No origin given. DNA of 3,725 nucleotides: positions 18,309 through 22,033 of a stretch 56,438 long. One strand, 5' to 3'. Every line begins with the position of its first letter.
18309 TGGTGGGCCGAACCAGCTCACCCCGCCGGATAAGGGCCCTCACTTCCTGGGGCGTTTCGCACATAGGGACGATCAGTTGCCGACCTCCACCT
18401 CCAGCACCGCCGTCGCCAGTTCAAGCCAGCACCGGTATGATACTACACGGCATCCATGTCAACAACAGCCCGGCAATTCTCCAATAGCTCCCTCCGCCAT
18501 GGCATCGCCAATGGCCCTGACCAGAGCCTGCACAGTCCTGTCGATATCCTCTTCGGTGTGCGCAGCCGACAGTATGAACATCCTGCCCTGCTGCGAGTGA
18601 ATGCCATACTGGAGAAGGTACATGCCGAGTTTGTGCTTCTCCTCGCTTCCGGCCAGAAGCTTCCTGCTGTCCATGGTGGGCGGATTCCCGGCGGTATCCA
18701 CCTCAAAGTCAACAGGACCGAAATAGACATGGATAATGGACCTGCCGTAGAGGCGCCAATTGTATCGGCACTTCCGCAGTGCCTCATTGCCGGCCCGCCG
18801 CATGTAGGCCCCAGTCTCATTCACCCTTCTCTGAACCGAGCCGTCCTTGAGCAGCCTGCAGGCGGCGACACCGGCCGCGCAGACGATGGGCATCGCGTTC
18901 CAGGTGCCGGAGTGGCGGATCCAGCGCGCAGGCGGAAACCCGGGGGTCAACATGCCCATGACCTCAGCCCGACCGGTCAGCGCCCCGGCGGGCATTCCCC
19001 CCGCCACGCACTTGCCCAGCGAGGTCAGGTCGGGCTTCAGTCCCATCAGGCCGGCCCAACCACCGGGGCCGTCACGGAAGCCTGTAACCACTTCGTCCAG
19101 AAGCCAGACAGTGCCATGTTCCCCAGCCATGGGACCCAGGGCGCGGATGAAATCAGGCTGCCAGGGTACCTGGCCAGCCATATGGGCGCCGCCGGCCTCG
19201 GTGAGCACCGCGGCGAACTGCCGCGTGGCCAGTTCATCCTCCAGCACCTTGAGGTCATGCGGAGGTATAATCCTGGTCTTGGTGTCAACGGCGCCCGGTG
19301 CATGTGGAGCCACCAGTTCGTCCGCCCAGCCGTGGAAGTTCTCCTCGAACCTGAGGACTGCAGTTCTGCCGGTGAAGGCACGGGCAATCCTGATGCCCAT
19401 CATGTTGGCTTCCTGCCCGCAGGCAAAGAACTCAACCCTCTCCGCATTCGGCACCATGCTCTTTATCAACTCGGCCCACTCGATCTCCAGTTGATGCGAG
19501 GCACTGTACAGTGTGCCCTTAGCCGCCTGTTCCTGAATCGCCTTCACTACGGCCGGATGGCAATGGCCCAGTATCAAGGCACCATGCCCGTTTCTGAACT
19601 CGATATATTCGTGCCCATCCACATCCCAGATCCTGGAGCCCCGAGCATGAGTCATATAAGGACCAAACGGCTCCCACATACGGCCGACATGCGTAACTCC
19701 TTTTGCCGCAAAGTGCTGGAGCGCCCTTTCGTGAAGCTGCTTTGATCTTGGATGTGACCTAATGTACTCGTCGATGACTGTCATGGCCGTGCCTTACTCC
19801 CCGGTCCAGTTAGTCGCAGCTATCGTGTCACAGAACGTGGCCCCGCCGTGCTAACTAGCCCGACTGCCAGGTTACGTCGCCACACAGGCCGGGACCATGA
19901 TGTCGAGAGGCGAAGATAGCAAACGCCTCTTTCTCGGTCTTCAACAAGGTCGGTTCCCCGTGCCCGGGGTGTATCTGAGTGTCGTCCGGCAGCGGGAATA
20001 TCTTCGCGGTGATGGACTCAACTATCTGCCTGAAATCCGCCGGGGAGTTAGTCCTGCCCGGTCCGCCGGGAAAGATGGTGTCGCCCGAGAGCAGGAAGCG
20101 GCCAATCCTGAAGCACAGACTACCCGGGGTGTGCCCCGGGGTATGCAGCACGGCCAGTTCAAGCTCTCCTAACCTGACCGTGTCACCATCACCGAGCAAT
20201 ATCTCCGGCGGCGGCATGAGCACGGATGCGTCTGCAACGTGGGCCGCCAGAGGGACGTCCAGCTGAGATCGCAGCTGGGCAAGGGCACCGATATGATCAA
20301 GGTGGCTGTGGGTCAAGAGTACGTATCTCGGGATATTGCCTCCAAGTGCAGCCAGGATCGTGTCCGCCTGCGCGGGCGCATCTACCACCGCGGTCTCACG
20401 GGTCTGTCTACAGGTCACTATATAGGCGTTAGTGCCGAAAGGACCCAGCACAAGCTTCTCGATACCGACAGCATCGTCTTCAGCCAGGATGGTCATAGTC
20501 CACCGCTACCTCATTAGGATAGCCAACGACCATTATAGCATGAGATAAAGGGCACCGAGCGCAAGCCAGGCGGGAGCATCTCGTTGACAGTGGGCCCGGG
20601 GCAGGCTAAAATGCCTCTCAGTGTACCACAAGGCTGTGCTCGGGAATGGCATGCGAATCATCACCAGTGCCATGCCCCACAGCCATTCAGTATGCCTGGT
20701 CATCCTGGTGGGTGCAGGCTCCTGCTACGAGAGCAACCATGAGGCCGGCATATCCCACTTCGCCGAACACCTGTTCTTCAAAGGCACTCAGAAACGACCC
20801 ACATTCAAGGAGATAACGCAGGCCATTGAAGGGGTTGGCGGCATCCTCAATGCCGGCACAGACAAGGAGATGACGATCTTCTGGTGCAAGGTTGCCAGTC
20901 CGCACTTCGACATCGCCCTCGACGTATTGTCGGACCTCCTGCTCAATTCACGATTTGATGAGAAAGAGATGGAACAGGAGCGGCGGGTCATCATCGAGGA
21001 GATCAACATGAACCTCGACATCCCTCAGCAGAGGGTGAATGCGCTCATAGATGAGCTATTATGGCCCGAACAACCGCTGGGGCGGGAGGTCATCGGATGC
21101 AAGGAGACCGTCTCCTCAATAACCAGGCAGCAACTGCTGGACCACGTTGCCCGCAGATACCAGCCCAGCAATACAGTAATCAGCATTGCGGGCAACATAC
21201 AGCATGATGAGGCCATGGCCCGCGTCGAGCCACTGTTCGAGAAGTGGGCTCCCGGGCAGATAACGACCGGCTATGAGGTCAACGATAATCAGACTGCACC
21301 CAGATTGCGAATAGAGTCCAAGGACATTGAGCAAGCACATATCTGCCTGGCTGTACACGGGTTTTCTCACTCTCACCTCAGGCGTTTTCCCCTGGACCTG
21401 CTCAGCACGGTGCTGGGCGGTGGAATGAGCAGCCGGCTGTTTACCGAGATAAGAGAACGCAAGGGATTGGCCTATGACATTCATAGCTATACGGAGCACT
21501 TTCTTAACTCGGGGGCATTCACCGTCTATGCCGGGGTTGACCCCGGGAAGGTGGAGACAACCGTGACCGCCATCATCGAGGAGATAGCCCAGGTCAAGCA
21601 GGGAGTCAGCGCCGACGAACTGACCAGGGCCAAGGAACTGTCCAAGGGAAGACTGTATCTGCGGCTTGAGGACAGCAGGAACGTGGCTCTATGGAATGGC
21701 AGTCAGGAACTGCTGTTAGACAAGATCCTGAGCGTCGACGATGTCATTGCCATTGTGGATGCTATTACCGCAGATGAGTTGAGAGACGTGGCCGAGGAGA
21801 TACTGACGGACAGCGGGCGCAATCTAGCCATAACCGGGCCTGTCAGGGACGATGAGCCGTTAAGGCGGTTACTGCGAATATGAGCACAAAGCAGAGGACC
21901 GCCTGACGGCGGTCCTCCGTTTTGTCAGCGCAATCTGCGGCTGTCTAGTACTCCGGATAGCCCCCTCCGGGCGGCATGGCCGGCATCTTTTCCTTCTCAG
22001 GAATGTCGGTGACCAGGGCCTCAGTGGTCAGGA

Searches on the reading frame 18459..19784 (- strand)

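Call 37: search_protein_families(library=pfam, proteins=[window:18459-19784:-], max_evalue=0.000001)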
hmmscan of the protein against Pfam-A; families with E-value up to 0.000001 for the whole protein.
window:18459-19784:- (441 aa): 1 family
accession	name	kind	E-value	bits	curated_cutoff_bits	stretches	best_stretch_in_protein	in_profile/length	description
PF00202.27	Aminotran_3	-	1.8e-50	172.2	30.5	1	44-331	13-325/403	Aminotransferase class-III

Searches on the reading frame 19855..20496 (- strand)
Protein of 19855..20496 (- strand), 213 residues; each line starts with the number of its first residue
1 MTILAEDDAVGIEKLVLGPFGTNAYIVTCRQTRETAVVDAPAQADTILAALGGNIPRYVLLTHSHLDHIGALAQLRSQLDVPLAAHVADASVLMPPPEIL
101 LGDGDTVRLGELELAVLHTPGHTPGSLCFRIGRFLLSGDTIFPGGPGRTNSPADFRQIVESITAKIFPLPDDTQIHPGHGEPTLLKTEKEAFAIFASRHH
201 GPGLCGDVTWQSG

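Call 37: search_protein_families(library=pfam, proteins=[window:19855-20496:-], max_evalue=0.000001)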
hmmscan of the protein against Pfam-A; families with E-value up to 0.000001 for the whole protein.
window:19855-20496:- (213 aa): 1 family
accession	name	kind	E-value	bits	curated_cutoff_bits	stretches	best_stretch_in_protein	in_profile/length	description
PF00753.33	Lactamase_B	-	3.3e-24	86.4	22.7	1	18-179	2-196/196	Metallo-beta-lactamase superfamily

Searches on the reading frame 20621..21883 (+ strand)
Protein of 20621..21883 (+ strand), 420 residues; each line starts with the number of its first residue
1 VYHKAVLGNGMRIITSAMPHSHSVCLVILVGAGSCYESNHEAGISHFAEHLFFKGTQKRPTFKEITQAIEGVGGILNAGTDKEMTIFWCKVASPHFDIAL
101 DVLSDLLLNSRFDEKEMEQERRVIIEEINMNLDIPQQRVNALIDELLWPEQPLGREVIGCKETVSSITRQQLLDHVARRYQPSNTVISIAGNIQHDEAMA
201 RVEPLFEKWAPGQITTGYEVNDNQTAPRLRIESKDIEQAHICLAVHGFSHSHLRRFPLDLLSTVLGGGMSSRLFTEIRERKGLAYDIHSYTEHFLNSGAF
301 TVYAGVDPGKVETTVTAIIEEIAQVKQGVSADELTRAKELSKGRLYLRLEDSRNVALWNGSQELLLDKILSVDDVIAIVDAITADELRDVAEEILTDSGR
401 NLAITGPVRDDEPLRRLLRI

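Call 37: search_protein_families(library=pfam, proteins=[window:20621-21883:+], max_evalue=0.000001)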
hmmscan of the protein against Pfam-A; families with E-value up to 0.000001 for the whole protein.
window:20621-21883:+ (420 aa): 2 families
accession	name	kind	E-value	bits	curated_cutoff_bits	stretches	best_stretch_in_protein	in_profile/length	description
PF05193.26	Peptidase_M16_C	-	3e-45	154.7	23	1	166-339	1-179/181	Peptidase M16 inactive domain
PF00675.25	Peptidase_M16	-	1.1e-33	116.7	22.3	1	12-159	1-147/149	Insulinase (Peptidase family M16)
